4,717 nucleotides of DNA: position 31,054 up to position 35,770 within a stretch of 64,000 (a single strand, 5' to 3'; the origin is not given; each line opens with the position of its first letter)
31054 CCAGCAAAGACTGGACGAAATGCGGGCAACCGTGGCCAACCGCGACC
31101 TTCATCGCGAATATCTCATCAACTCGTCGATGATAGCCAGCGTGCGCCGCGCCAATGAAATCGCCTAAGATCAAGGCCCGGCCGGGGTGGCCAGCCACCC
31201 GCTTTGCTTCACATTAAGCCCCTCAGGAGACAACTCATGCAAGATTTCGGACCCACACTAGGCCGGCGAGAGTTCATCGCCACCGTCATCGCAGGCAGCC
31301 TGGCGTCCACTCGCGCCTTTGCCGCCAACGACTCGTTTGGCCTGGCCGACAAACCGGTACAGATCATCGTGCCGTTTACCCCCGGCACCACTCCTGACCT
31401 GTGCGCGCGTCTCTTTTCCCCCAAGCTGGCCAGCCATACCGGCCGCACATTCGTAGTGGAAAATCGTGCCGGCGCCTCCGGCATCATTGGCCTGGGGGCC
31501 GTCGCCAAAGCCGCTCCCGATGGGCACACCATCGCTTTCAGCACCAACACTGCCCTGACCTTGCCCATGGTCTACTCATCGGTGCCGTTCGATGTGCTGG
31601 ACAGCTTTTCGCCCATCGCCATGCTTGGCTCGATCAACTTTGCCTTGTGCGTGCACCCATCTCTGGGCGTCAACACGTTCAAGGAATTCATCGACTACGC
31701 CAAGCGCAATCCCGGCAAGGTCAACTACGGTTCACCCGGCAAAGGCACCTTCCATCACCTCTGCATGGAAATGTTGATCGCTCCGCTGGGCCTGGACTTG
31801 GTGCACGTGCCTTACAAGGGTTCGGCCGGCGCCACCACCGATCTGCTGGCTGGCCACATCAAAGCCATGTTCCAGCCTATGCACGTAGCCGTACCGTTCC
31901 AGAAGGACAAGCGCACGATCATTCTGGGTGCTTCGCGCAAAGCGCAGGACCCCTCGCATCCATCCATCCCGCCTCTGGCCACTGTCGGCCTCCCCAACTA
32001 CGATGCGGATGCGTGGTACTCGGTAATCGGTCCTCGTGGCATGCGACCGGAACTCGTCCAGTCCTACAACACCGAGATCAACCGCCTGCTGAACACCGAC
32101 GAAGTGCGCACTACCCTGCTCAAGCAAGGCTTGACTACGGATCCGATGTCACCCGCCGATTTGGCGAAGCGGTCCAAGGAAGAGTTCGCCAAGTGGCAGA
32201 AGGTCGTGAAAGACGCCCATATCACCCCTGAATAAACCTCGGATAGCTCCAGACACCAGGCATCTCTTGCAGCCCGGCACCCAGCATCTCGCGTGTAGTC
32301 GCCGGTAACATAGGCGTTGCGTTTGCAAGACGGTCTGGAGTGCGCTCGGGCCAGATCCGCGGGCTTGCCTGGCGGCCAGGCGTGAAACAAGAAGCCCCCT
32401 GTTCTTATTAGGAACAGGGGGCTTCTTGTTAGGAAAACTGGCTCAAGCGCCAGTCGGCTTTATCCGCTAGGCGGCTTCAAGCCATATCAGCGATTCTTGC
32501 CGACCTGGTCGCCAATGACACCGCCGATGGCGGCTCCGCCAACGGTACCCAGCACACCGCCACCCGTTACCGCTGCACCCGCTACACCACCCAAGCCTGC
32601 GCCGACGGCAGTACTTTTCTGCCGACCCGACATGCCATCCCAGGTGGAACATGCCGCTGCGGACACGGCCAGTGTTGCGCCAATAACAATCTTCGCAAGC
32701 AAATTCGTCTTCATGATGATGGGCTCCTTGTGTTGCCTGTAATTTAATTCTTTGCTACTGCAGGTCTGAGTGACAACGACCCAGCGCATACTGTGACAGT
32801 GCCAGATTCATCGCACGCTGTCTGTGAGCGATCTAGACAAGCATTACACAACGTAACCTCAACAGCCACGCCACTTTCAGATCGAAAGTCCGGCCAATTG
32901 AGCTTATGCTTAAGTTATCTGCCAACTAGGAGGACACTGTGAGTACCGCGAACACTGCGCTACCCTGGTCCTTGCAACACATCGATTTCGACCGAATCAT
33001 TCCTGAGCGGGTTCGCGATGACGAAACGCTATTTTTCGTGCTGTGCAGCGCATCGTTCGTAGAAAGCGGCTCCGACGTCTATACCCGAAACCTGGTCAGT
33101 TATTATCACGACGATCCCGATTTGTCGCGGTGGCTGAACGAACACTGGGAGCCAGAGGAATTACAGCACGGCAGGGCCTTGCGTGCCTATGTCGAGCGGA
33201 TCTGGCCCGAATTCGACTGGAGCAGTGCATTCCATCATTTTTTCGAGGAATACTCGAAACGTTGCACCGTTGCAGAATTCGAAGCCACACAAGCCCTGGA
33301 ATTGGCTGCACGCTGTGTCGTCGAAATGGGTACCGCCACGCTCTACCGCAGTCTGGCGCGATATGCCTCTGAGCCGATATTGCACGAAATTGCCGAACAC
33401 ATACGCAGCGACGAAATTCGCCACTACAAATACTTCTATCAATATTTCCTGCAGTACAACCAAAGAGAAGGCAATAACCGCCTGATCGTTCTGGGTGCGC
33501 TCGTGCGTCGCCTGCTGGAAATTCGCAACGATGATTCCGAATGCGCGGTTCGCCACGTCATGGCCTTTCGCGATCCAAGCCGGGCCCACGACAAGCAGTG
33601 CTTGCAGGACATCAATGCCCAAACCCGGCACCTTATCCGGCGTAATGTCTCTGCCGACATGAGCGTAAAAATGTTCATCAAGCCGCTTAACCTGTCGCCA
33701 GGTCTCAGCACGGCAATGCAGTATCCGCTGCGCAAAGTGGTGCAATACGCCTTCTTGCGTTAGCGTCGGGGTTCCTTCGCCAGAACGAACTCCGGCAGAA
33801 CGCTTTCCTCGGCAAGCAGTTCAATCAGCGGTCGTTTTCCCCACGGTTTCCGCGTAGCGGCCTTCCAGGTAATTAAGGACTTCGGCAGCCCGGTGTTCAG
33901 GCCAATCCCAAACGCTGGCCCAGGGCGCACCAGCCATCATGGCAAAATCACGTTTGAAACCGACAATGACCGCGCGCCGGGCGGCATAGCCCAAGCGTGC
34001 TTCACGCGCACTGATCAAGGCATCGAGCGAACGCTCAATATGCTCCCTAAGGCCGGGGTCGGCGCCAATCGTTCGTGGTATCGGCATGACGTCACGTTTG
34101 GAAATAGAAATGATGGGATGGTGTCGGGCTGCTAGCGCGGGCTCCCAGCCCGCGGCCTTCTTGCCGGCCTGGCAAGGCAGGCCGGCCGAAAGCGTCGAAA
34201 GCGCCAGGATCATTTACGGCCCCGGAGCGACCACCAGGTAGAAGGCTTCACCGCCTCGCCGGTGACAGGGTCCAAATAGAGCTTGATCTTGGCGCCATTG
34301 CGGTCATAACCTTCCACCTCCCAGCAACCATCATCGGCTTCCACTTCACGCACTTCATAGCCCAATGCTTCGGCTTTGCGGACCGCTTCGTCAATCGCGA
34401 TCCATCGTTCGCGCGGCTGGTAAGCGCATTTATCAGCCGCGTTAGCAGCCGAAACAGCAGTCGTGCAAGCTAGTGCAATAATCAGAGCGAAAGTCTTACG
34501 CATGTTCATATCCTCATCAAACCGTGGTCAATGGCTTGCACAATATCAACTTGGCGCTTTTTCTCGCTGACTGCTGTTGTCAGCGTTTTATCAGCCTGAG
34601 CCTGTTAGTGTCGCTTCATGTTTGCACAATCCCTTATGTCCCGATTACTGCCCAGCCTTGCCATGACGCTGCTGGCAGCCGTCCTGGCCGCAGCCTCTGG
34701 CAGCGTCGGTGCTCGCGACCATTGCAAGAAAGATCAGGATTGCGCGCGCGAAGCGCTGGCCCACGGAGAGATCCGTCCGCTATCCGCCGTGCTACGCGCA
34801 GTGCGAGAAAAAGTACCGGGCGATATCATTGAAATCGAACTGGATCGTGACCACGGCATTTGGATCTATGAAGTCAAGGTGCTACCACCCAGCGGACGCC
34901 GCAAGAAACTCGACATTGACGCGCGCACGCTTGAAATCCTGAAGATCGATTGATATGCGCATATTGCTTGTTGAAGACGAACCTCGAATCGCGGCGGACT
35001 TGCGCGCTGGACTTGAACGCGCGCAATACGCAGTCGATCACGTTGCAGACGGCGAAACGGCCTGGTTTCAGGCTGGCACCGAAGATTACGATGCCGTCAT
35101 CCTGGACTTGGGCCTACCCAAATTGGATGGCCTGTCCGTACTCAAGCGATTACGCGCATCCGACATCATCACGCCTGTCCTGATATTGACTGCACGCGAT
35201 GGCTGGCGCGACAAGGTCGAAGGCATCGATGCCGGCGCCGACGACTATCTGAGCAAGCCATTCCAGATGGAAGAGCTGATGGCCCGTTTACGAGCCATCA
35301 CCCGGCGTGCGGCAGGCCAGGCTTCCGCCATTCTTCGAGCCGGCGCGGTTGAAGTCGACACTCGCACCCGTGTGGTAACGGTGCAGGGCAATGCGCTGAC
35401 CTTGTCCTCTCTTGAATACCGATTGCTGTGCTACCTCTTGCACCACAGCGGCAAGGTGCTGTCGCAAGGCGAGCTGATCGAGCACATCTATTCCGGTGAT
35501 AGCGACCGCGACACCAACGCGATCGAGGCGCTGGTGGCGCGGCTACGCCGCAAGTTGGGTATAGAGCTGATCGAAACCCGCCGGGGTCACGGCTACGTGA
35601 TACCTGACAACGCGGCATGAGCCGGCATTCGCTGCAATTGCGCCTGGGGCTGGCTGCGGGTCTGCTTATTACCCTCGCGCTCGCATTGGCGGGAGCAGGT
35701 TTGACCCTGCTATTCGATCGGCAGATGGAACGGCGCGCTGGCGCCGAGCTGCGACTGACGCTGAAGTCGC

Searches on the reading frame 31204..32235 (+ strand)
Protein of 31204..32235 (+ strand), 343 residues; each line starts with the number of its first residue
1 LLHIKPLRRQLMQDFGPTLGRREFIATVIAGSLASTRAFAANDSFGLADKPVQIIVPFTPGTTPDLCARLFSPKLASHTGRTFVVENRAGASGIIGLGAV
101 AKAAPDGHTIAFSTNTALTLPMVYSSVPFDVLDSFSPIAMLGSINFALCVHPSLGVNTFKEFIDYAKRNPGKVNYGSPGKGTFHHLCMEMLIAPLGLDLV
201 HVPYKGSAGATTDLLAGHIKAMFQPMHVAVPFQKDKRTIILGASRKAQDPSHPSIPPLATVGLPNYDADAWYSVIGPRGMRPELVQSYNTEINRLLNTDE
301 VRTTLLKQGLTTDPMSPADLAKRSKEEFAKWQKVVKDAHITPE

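Call 74: search_protein_families(library=pfam, proteins=[window:31204-32235:+], max_evalue=0.000001)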
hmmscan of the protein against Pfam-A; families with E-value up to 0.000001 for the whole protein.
window:31204-32235:+ (343 aa): 1 family
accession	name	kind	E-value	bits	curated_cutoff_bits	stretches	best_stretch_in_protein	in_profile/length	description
PF03401.19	TctC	-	3.9e-57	194.3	27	1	68-337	2-271/274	Tripartite tricarboxylate transporter family receptor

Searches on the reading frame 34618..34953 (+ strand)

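Call 93: search_protein_families(library=pfam, proteins=[window:34618-34953:+], max_evalue=0.00001)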
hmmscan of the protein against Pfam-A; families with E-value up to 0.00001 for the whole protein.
window:34618-34953:+ (111 aa): 1 family
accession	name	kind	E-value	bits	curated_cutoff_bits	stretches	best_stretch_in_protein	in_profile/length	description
PF03413.25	PepSY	-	1.5e-10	41.7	24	1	56-110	5-59/60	Peptidase propeptide and YPEB domain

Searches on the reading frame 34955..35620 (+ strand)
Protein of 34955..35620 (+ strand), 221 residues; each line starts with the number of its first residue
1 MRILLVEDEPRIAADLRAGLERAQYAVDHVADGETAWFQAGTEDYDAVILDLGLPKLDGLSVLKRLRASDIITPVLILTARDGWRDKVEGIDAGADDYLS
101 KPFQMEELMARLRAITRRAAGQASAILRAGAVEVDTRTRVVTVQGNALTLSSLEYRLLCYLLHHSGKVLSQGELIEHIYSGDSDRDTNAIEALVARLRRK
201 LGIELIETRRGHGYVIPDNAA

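Call 93: search_protein_families(library=pfam, proteins=[window:34955-35620:+], max_evalue=0.00001)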
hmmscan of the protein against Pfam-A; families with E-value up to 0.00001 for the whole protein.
window:34955-35620:+ (221 aa): 2 families
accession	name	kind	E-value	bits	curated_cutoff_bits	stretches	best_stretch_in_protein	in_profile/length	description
PF00072.30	Response_reg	-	2e-28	99.2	30.2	1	3-112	1-110/111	Response regulator receiver domain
PF00486.34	Trans_reg_C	-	3.1e-19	69.3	26.2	1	146-215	2-76/77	Transcriptional regulatory protein, C terminal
